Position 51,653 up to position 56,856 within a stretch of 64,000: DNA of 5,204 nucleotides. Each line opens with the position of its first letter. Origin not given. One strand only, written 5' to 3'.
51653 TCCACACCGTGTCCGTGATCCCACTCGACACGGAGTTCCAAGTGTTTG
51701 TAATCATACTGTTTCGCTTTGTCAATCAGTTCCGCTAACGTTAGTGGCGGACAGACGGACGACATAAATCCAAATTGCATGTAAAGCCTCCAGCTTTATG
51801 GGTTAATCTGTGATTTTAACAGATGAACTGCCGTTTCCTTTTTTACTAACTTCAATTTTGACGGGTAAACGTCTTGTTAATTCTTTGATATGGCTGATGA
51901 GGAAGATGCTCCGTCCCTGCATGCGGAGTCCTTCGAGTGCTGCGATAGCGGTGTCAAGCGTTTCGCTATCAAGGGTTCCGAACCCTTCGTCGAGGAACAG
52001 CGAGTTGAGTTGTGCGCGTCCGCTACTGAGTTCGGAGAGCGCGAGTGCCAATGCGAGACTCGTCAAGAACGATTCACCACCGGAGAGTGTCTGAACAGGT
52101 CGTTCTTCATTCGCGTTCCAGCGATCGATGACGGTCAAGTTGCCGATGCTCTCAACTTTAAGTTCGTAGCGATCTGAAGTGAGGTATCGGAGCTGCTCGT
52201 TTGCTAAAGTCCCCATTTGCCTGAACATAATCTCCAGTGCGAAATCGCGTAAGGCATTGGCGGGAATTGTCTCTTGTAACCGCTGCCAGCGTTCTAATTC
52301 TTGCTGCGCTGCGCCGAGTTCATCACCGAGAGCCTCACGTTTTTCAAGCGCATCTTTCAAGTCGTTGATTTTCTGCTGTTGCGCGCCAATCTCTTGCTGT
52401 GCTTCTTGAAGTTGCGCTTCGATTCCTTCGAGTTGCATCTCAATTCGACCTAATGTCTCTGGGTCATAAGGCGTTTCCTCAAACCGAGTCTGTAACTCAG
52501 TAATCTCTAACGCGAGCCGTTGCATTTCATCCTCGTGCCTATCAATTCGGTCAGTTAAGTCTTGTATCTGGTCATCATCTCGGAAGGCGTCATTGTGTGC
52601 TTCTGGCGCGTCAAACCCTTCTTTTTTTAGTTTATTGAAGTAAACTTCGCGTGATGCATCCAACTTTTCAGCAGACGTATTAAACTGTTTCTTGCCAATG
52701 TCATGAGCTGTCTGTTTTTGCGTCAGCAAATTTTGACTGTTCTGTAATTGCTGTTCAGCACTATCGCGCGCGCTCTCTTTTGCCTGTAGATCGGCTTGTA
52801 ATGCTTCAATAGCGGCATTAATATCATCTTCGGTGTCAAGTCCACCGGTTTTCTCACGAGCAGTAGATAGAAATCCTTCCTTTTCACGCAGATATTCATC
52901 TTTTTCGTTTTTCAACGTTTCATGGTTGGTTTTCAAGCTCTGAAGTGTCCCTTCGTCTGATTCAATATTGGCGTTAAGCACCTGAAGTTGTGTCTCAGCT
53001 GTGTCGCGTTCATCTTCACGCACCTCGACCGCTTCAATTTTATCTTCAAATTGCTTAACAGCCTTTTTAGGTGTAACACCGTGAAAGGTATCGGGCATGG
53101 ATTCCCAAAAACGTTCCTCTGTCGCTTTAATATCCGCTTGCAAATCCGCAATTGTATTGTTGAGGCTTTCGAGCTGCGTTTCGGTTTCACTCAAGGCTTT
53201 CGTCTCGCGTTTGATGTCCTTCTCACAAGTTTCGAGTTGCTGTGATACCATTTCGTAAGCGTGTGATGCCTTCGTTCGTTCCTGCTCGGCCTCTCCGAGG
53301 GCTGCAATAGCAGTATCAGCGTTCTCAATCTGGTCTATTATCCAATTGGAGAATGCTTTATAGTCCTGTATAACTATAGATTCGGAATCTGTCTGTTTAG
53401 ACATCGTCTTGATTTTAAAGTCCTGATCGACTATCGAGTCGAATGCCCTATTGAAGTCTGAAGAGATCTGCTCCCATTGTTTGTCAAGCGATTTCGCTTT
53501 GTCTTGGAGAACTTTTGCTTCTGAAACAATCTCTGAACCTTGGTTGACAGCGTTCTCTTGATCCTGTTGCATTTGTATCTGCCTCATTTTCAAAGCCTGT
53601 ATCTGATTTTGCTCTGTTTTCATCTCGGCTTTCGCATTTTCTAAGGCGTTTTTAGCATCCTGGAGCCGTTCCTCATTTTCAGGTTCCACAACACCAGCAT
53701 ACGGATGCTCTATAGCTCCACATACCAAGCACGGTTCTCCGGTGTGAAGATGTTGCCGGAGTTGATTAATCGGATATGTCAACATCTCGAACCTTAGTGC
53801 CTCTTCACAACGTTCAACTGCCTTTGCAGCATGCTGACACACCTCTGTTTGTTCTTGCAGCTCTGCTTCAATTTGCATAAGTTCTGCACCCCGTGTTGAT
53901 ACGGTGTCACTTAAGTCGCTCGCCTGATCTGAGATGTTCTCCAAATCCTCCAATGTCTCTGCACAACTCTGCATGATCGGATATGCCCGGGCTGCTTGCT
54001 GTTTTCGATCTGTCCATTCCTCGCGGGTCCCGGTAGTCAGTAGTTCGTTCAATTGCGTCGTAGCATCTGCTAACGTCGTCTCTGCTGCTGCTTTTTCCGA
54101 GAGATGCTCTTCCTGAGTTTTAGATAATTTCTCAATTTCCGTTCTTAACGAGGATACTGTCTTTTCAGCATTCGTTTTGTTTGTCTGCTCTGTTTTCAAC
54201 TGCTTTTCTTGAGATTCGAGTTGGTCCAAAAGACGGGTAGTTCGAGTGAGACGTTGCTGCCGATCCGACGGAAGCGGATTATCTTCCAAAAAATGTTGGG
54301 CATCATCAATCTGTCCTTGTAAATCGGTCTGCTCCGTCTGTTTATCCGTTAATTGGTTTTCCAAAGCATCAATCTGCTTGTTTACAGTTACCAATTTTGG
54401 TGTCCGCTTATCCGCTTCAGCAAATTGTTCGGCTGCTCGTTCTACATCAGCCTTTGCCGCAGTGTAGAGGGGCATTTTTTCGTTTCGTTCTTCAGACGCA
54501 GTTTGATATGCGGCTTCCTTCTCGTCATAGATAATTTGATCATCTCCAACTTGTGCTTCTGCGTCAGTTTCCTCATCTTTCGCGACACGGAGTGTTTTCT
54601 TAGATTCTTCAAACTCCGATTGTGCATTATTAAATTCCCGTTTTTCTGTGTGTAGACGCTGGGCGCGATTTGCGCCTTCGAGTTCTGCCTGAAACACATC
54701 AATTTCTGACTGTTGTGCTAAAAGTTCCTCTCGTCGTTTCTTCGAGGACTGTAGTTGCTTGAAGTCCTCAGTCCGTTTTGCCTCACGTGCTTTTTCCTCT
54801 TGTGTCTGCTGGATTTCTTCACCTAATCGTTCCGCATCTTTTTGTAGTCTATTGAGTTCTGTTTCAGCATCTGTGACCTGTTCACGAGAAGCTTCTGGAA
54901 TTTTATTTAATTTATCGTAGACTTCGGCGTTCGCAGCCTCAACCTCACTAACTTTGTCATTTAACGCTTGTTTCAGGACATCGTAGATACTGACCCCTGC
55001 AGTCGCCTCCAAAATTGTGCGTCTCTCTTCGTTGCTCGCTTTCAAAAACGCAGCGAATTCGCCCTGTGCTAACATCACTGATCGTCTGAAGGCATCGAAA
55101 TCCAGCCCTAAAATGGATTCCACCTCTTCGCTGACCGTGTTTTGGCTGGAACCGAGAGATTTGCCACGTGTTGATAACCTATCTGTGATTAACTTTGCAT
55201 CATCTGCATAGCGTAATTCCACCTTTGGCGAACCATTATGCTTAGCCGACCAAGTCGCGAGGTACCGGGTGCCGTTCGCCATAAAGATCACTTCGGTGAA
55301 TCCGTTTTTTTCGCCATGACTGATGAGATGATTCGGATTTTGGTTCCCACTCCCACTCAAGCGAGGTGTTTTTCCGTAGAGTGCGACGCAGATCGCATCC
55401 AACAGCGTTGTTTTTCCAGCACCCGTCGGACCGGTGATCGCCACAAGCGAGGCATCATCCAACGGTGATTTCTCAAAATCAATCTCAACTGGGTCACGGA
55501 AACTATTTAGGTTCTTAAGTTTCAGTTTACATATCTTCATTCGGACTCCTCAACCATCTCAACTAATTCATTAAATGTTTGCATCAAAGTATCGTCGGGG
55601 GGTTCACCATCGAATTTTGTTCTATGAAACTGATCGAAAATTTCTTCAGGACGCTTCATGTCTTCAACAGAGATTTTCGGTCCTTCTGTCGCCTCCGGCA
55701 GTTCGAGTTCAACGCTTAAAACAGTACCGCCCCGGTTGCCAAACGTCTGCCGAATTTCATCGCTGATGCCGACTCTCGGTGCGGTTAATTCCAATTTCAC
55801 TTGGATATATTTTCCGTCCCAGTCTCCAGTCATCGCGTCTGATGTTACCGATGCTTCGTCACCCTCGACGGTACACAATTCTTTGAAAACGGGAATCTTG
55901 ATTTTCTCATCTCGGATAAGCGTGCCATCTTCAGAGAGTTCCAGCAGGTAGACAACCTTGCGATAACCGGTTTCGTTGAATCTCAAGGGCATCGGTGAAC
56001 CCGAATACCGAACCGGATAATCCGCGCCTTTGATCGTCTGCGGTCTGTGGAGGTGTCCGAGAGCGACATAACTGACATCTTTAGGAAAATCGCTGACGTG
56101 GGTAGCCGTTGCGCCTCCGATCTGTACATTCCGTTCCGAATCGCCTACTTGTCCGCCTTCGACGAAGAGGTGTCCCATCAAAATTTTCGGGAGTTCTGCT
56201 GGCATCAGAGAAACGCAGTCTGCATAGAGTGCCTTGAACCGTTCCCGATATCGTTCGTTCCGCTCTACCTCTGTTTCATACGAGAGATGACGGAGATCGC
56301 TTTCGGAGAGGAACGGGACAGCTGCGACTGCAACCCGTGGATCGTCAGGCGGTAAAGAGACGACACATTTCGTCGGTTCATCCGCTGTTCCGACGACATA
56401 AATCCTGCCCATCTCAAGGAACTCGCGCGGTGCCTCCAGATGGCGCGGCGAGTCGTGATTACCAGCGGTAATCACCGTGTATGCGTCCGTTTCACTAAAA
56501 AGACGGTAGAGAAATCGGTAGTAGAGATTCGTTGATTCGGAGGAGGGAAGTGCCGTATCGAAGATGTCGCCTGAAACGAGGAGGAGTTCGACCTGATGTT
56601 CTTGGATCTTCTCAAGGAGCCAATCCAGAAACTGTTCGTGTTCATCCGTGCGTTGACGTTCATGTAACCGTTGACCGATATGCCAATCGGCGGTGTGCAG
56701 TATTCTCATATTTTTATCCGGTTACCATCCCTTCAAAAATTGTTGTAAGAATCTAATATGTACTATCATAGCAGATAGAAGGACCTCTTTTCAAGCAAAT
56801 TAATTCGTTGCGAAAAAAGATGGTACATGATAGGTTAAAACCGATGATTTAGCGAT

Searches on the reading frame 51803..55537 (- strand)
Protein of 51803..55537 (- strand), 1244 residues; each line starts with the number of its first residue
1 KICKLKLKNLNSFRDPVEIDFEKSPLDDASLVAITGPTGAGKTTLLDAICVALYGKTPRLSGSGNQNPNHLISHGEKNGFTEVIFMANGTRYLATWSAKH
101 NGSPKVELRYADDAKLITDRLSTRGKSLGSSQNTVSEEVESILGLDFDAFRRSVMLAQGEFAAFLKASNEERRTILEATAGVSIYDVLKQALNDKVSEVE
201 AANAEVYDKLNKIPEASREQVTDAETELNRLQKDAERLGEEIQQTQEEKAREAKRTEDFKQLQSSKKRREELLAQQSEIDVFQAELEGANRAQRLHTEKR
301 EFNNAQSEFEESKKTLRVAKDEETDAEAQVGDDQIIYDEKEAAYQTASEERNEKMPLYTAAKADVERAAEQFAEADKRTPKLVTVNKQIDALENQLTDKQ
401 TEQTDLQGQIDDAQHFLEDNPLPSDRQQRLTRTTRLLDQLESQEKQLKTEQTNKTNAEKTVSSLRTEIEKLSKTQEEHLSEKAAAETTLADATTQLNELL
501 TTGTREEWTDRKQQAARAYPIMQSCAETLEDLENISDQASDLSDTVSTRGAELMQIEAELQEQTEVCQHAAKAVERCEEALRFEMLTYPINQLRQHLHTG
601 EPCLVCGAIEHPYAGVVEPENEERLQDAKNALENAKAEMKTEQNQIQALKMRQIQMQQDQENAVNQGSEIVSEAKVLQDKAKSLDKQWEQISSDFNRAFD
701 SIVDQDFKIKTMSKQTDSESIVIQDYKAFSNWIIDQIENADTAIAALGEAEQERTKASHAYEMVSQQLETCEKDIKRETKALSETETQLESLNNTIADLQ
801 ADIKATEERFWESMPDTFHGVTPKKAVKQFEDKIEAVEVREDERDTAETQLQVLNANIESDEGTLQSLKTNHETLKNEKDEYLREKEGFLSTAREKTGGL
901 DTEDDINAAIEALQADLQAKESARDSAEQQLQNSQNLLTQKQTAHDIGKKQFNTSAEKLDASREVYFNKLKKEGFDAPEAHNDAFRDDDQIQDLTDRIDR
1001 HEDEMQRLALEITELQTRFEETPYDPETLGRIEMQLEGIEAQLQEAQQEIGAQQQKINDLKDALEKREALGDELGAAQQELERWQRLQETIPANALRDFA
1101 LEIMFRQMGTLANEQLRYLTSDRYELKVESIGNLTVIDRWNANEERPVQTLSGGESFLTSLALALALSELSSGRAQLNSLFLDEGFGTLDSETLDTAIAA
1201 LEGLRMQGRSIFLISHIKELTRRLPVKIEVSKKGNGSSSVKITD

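Call 56: search_protein_families(library=pfam, proteins=[window:51803-55537:-], max_evalue=0.0001)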
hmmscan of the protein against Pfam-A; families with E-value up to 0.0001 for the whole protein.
window:51803-55537:- (1244 aa): 3 families
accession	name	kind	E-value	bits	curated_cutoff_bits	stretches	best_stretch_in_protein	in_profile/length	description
PF13476.12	AAA_23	-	1.5e-25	91.5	27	1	4-271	1-188/201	AAA domain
PF13558.12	SbcC_Walker_B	-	1.1e-10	42.1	27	1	1143-1202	25-89/90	SbcC/RAD50-like, Walker B motif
PF13555.12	AAA_29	-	5.4e-07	29.7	27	1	23-57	16-50/61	P-loop containing region of AAA domain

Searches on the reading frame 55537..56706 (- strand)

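Call 56: search_protein_families(library=pfam, proteins=[window:55537-56706:-], max_evalue=0.0001)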
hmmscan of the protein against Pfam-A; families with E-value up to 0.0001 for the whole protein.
window:55537-56706:- (389 aa): 1 family
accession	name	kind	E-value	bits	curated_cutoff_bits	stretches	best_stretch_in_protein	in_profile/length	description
PF00149.33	Metallophos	-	1.5e-14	55.3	21.5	1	1-222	2-191/191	Calcineurin-like phosphoesterase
